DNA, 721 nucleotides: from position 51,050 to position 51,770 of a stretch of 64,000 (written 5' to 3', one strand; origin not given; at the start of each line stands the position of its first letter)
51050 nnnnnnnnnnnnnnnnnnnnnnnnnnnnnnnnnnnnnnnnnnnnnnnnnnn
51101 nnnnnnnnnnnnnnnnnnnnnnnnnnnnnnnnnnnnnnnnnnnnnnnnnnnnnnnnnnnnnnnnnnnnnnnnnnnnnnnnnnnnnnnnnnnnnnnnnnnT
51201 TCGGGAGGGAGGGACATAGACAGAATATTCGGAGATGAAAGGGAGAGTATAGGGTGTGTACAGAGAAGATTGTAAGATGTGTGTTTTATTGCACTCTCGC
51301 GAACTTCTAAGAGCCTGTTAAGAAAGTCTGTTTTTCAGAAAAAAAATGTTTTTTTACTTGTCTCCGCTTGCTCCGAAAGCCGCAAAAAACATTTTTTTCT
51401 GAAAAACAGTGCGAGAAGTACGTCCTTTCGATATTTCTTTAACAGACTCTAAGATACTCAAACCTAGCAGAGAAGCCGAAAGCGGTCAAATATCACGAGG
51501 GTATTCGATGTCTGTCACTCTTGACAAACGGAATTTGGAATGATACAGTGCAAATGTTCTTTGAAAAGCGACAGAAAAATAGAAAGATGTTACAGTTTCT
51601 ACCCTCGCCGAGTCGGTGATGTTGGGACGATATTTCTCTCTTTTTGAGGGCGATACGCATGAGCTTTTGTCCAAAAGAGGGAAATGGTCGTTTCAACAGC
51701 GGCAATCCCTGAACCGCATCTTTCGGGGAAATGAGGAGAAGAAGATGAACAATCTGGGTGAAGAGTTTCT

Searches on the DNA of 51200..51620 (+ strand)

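Call 48: search_rna_families(source=window, start=51200, end=51620, threshold=evalue, max_evalue=1)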
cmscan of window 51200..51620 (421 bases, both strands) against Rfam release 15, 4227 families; matches with E-value up to 1: 11.
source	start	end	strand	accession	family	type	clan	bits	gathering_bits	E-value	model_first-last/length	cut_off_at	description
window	51330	51407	-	RF03642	MIR5743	Gene; miRNA;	-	34.8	111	3.6e-05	1-81/81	no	MIR5743 microRNA precursor family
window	51327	51410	+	RF04239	mir-4679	Gene; miRNA;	-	33.9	88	7.1e-05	1-75/75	no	mir-4679 microRNA precursor family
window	51326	51410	-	RF04174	MIR4208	Gene; miRNA;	-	27.3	140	0.041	1-191/191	no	MIR4208 microRNA precursor family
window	51328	51409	-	RF03743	MIR7696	Gene; miRNA;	-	22.3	83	0.083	13-76/88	no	MIR7696 microRNA precursor family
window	51327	51410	-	RF04133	MIR2646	Gene; miRNA;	-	21.8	245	0.012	1-256/256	no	MIR2646 microRNA precursor family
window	51323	51413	-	RF03926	MIR1435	Gene; miRNA;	-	21.8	94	0.71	1-186/186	no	MIR1435 microRNA precursor family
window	51327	51410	+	RF04133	MIR2646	Gene; miRNA;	-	21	245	0.019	1-256/256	no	MIR2646 microRNA precursor family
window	51334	51401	-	RF01913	mir-2778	Gene; miRNA;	-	20.9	86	0.14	1-77/77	no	mir-2778 microRNA precursor family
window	51329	51408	-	RF00972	mir-651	Gene; miRNA;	-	19.3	106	0.33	10-77/86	no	mir-651 microRNA precursor family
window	51328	51409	+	RF04206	MIR9555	Gene; miRNA;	-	19.3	119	0.77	1-137/137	no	MIR9555 microRNA precursor family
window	51327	51416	+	RF03973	mir-5615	Gene; miRNA;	-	18.1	82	0.68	1-61/61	no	mir-5615 microRNA precursor family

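Call 73: search_dna_similar(query=window:51300-51460:+, collection=plasmids, mode=distant, max_evalue=0.01)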
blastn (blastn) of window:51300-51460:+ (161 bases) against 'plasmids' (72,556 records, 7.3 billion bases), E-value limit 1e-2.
No match.
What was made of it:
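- Tried and rejected: The plasmid BLAST found no match (call 73).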
